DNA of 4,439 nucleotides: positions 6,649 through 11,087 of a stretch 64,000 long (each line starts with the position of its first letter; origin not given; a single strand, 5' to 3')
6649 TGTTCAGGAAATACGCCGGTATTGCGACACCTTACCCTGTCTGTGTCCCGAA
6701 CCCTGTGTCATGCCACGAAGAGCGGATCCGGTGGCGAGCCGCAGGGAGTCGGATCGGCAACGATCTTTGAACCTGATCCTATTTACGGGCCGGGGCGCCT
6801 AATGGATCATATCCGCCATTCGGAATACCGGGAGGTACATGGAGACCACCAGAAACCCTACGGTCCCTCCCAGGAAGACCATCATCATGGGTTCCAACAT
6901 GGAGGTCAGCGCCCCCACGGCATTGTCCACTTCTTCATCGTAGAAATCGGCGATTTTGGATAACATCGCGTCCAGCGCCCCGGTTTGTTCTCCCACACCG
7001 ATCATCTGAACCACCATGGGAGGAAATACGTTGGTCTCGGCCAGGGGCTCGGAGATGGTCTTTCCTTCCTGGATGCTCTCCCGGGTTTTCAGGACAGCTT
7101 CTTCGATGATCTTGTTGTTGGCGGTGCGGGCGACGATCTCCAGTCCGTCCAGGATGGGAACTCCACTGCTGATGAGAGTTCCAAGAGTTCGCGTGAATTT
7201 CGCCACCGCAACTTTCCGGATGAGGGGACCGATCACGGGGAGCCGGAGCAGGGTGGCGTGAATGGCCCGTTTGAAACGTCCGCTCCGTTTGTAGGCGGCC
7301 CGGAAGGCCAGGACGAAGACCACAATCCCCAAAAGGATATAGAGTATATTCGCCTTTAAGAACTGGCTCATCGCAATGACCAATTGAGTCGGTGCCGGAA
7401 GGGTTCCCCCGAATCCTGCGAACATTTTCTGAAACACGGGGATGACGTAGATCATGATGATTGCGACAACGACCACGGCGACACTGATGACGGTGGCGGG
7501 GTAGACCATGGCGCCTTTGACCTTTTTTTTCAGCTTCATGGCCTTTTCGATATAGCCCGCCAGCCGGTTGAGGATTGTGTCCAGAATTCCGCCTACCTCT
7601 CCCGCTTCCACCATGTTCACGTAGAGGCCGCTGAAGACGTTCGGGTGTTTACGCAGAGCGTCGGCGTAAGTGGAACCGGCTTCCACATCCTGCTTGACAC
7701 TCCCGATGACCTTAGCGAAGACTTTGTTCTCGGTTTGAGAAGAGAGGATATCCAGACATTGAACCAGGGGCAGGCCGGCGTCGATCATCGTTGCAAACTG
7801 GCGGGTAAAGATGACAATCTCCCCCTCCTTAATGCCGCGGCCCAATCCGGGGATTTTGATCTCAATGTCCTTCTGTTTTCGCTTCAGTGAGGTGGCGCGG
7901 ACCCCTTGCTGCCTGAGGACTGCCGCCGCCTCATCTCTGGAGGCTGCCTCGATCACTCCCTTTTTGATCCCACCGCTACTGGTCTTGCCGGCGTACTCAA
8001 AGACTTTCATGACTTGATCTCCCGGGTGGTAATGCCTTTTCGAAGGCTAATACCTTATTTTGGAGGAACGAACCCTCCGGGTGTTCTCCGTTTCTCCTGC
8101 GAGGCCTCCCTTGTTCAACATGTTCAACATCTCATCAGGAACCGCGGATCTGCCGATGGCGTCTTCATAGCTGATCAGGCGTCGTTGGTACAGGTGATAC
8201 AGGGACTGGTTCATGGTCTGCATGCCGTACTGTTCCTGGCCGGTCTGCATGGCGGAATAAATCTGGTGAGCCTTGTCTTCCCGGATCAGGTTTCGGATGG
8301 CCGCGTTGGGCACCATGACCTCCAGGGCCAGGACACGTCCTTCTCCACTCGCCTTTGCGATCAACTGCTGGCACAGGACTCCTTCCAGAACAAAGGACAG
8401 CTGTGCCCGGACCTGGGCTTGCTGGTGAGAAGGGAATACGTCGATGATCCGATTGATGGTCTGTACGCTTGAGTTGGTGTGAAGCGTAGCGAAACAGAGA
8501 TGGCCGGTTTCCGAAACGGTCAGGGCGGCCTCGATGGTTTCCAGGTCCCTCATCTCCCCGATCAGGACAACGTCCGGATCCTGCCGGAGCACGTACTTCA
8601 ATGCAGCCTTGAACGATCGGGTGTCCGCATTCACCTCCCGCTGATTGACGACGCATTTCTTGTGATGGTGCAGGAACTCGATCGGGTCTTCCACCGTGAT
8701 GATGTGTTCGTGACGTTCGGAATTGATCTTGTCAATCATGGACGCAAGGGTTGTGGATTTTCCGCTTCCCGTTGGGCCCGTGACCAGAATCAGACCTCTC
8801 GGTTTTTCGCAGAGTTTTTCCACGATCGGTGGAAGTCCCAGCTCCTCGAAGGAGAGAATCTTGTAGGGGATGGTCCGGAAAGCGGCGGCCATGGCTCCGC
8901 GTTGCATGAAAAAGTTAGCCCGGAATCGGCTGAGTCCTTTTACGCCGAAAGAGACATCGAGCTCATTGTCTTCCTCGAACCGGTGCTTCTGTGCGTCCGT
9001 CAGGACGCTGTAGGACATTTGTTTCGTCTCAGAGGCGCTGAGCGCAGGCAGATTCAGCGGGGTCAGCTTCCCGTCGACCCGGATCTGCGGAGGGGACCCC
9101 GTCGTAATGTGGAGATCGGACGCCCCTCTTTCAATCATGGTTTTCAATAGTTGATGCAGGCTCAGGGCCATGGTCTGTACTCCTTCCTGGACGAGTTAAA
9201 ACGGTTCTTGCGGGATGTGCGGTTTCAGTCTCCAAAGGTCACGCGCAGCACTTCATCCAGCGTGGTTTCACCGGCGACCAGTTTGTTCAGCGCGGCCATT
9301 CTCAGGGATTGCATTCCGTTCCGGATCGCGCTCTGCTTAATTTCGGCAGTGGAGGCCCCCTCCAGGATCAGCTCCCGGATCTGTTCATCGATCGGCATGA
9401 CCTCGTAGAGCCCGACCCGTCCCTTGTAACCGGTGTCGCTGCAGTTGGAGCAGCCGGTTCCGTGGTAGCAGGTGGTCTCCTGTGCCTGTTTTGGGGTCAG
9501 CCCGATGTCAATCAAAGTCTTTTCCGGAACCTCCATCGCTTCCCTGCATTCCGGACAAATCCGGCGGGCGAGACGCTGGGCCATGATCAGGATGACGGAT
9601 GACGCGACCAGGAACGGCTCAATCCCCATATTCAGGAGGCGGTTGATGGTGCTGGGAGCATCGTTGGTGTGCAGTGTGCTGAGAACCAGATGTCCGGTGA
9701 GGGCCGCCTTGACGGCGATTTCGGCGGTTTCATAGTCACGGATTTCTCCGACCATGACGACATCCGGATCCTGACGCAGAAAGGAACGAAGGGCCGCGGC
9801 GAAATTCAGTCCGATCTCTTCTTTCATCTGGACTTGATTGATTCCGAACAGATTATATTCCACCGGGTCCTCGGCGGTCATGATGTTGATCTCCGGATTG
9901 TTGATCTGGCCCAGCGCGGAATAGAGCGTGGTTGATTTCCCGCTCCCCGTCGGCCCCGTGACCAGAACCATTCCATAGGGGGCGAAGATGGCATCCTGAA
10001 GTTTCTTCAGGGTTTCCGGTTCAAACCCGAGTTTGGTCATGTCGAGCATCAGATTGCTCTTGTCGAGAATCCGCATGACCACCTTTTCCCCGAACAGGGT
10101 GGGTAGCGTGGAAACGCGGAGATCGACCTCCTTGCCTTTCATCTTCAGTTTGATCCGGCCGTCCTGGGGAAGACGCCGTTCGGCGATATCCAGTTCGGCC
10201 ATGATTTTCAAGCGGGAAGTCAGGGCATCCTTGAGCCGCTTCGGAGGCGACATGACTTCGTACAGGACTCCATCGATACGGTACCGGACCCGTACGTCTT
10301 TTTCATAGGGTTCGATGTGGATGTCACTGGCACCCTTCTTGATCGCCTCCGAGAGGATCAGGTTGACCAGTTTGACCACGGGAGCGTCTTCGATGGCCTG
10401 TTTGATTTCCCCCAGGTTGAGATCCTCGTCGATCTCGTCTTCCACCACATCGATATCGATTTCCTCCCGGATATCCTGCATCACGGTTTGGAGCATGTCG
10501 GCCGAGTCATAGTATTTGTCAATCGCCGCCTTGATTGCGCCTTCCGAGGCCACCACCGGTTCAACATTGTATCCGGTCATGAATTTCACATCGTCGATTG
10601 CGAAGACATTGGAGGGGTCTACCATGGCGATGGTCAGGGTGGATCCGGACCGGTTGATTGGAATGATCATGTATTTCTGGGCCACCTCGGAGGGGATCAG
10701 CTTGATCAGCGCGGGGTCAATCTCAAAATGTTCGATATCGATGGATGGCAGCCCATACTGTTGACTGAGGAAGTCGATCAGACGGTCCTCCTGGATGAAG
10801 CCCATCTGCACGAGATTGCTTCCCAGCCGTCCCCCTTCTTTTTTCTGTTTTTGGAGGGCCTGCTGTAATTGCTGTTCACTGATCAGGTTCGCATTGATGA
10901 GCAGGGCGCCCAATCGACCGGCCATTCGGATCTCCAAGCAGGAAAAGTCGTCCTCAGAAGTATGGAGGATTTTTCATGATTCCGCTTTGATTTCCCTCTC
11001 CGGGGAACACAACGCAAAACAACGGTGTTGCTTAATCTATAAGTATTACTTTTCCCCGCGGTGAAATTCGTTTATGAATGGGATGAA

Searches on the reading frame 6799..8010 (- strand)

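Call 58: search_protein_families(library=pfam, proteins=[window:6799-8010:-], max_evalue=0.001)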
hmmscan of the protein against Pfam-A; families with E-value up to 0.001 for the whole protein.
window:6799-8010:- (403 aa): 1 family
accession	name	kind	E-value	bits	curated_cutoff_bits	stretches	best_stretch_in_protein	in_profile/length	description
PF00482.28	T2SSF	-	1.4e-67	225.8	25.2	2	68-191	1-125/125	Type II secretion system (T2SS), protein F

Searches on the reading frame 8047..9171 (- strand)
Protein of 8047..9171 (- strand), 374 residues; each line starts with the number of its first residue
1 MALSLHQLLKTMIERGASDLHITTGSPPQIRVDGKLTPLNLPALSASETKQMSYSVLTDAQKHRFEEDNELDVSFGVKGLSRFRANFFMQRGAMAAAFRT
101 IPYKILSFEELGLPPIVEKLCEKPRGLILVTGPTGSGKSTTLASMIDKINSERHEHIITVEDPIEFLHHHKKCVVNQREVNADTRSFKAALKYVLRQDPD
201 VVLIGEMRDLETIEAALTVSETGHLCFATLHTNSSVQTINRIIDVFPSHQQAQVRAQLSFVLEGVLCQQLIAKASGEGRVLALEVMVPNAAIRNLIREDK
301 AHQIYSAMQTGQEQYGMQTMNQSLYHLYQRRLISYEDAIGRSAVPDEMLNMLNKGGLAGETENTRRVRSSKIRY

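Call 58: search_protein_families(library=pfam, proteins=[window:8047-9171:-], max_evalue=0.001)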
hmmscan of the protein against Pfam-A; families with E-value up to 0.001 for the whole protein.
window:8047-9171:- (374 aa): 4 families
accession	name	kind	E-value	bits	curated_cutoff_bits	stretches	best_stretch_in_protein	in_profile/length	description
PF00437.27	T2SSE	-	6.9e-51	173.5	24.9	1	5-294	12-288/370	Type II/IV secretion system protein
PF13401.12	AAA_22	-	7.3e-06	26.8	27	1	124-163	4-47/130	AAA domain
PF13604.12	AAA_30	-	1.6e-05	25.2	27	0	117-151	10-44/191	AAA domain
PF25199.1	nSTAND_NTPase5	-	0.00012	22.3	34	1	122-170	38-86/145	Novel STAND NTPase 5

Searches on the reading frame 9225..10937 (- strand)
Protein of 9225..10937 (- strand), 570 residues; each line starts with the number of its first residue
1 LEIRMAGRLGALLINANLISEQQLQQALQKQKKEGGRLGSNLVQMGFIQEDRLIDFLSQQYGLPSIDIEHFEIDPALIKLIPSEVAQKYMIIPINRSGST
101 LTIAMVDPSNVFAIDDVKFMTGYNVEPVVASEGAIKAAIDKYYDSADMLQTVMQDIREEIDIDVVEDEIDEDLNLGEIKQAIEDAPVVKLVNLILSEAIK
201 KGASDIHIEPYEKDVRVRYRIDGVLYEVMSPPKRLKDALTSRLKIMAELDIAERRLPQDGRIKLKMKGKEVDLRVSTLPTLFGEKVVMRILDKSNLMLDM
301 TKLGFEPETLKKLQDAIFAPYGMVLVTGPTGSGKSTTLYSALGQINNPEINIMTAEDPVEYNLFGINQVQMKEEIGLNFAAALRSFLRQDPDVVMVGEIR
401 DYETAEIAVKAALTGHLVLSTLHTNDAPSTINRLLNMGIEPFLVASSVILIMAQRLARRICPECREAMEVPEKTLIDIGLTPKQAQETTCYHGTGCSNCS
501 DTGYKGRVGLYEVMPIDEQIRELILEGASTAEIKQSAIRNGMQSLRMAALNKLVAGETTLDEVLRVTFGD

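Call 58: search_protein_families(library=pfam, proteins=[window:9225-10937:-], max_evalue=0.001)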
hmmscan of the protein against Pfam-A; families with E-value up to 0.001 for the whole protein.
window:9225-10937:- (570 aa): 3 families
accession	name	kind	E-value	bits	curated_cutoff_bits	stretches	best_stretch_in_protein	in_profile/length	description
PF00437.27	T2SSE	-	1.3e-148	495.1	24.9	1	182-565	3-370/370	Type II/IV secretion system protein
PF05157.20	MshEN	-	1.6e-29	102.1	23.1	1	61-147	1-88/90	MshEN domain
PF13555.12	AAA_29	-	0.00031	20.9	27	1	310-338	12-39/61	P-loop containing region of AAA domain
